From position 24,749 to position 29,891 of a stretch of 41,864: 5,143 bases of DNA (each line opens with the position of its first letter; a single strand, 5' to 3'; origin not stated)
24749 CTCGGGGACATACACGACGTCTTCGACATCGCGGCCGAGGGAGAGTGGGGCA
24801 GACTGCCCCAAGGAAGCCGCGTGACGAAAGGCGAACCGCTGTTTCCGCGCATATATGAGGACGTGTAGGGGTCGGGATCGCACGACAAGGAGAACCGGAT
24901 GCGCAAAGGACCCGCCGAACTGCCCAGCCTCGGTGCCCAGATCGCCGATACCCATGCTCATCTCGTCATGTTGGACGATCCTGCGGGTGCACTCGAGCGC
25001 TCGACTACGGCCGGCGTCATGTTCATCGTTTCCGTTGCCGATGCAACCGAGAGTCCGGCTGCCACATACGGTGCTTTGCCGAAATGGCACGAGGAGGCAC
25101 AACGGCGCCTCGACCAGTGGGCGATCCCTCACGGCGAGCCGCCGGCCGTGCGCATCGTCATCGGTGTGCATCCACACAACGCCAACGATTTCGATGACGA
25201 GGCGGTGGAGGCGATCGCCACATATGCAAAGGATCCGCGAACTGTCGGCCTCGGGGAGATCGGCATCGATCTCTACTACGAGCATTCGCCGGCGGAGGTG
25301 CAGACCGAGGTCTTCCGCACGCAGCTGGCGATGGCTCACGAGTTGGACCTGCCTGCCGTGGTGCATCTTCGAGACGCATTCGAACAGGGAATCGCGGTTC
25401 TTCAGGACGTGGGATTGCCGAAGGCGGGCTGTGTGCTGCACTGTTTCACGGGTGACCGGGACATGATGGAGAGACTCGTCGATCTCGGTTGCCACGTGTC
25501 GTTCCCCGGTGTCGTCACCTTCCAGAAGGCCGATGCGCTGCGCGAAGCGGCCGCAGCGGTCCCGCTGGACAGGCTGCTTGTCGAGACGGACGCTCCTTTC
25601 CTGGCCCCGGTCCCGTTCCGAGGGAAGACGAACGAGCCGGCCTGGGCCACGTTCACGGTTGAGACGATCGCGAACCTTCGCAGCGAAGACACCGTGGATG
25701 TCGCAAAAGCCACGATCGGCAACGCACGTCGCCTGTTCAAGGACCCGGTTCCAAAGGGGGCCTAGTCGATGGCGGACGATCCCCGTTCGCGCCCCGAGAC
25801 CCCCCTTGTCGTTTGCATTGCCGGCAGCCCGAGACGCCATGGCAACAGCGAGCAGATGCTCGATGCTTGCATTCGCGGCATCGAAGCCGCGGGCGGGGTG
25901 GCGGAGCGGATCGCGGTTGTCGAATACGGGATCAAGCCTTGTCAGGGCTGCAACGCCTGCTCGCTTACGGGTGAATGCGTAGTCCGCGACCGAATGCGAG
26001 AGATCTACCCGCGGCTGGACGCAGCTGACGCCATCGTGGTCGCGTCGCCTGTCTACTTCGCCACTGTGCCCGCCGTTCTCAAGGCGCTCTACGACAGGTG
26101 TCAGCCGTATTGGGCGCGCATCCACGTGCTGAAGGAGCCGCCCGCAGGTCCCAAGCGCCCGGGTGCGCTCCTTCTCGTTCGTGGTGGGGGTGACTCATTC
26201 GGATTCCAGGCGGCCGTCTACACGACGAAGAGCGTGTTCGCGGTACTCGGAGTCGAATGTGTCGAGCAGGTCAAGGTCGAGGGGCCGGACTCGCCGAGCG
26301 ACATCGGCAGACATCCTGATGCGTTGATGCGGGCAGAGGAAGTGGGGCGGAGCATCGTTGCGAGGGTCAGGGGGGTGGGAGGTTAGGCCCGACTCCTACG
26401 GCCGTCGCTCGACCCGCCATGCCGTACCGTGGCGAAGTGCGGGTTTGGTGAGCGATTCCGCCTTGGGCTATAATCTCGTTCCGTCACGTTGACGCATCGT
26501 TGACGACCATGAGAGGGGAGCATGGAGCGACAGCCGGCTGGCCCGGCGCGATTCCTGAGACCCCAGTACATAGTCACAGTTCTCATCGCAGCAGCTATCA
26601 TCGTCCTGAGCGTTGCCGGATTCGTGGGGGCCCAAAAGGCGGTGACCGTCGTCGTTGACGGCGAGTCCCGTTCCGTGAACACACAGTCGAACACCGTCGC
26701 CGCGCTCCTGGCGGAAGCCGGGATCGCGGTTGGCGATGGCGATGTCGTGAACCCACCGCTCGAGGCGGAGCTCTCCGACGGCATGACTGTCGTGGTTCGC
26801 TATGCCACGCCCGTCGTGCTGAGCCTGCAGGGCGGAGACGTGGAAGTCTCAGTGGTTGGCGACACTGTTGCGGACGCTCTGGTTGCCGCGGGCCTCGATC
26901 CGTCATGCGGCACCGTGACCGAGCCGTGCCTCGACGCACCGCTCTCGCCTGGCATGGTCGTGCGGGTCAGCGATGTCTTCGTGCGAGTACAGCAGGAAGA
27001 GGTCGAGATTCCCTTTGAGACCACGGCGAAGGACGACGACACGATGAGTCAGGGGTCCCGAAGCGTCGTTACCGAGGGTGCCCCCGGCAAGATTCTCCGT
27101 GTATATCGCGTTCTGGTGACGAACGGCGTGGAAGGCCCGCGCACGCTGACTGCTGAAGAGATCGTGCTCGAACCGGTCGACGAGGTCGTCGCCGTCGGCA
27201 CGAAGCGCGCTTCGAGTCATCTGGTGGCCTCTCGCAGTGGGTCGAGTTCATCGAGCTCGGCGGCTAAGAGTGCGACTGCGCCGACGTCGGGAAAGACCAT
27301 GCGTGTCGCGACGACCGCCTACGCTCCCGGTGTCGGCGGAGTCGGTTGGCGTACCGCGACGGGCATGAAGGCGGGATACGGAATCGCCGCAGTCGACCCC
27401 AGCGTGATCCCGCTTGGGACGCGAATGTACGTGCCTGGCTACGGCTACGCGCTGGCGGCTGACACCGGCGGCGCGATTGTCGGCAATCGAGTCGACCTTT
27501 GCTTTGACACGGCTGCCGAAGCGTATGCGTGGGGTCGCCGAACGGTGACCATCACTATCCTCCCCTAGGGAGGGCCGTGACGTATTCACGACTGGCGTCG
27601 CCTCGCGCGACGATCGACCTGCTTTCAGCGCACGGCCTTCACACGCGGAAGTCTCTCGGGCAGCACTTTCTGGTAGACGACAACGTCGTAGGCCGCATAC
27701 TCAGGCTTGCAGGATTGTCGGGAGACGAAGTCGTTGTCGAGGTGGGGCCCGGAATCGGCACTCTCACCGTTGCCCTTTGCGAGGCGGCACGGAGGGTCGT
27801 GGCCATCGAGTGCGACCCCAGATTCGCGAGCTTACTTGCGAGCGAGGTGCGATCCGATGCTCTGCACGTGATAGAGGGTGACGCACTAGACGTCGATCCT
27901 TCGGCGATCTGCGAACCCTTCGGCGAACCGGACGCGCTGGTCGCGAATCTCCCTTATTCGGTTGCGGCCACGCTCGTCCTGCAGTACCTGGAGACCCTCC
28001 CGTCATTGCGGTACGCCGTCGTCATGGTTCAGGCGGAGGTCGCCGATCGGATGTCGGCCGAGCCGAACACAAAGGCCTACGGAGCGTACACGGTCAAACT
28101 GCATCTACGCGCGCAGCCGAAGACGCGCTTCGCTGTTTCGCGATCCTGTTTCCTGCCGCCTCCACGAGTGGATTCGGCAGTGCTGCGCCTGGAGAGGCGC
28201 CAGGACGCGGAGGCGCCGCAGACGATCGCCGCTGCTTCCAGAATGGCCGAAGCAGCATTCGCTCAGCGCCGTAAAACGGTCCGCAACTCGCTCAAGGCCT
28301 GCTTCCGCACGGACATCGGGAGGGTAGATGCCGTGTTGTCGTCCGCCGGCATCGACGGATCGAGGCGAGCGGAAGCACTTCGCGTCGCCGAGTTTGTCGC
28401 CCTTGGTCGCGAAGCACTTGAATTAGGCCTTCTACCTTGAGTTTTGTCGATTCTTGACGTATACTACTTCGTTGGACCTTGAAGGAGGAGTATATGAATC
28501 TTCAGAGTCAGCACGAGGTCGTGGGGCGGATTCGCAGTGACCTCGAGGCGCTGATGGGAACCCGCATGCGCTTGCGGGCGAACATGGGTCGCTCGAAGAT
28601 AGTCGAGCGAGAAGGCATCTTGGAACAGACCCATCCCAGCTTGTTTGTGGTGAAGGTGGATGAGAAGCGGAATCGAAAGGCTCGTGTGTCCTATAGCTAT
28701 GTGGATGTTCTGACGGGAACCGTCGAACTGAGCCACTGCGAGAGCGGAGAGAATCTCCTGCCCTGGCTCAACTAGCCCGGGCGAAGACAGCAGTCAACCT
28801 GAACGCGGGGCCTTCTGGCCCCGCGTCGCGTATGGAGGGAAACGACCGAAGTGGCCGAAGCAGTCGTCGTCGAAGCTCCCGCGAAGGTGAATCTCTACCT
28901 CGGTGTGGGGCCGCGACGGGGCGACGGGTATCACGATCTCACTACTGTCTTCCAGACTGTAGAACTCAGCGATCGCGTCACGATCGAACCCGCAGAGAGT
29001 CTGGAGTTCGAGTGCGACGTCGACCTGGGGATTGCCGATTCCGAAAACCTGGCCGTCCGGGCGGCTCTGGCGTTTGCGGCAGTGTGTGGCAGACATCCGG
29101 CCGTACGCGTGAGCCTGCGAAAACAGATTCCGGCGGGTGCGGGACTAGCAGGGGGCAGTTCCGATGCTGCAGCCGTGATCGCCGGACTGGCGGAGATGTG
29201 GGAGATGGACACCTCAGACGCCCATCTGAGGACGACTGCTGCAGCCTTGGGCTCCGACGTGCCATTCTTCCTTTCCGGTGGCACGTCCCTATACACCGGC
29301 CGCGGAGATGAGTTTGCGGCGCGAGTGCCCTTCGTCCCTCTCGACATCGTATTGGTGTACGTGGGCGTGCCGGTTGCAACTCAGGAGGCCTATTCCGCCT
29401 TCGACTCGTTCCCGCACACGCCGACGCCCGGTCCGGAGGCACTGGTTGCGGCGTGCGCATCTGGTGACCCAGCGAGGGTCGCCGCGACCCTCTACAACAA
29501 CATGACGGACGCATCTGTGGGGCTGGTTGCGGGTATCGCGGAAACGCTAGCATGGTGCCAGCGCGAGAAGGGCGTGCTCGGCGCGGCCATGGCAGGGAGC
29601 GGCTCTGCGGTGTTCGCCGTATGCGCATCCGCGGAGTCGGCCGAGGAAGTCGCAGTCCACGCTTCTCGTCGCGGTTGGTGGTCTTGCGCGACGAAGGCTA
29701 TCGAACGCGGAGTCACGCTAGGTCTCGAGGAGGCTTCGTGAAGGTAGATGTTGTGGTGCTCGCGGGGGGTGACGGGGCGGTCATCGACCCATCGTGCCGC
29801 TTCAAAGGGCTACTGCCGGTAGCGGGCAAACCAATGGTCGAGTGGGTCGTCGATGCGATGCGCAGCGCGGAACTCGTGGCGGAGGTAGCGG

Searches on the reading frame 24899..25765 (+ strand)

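Call 30: search_protein_families(library=pfam, proteins=[window:24899-25765:+], max_evalue=0.00001)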
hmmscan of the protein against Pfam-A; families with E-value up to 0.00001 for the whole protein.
window:24899-25765:+ (288 aa): 1 family
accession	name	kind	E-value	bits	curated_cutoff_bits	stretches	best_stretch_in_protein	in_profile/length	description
PF01026.27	TatD_DNase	-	3.3e-70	236.8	27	1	17-281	2-253/253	TatD related DNase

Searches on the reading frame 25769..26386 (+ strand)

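Call 58: search_protein_families(library=pfam, proteins=[window:25769-26386:+], max_evalue=0.00001)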
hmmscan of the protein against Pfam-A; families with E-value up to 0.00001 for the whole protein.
window:25769-26386:+ (205 aa): 2 families
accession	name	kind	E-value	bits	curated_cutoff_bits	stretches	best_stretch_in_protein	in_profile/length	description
PF03358.20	FMN_red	-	4.1e-23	82.1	24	1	14-166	3-141/152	NADPH-dependent FMN reductase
PF02525.22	Flavodoxin_2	-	1.4e-09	38.4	27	1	15-178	4-183/198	Flavodoxin-like fold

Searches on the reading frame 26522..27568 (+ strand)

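Call 58: search_protein_families(library=pfam, proteins=[window:26522-27568:+], max_evalue=0.00001)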
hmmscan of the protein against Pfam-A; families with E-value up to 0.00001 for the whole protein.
window:26522-27568:+ (348 aa): 3 families
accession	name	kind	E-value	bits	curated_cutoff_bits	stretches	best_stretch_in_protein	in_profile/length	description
PF06725.17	3D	-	2.8e-20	72.7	23.8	1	290-347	4-71/72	3D domain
PF07501.17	G5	-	1.2e-18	67.5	23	1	156-228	3-75/75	G5 domain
PF03990.20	DUF348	-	4.6e-14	52.3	24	1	41-81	1-41/41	G5-linked-Ubiquitin-like domain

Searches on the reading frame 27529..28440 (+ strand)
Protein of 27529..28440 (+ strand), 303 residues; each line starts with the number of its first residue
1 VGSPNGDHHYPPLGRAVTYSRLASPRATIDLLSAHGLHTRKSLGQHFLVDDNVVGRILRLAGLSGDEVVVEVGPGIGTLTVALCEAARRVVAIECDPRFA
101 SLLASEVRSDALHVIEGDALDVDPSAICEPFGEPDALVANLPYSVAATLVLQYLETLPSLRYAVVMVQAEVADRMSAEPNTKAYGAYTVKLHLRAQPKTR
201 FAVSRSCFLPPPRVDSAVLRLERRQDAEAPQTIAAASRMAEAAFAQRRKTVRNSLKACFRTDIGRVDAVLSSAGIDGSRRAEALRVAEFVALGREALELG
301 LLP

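Call 58: search_protein_families(library=pfam, proteins=[window:27529-28440:+], max_evalue=0.00001)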
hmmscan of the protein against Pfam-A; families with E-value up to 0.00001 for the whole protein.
window:27529-28440:+ (303 aa): 1 family
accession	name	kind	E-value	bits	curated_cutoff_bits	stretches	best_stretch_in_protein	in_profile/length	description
PF00398.26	RrnaAD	-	1.2e-52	179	24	1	38-291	3-256/263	Ribosomal RNA adenine dimethylase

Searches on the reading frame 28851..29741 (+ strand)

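Call 58: search_protein_families(library=pfam, proteins=[window:28851-29741:+], max_evalue=0.00001)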
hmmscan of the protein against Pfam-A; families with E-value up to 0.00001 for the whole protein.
window:28851-29741:+ (296 aa): 2 families
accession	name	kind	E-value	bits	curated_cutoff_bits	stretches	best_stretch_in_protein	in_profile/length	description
PF00288.32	GHMP_kinases_N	-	1.3e-13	51.4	22.3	1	66-144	1-87/87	GHMP kinases N terminal domain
PF08544.19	GHMP_kinases_C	-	3e-09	37.6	21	1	199-269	2-77/85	GHMP kinases C terminal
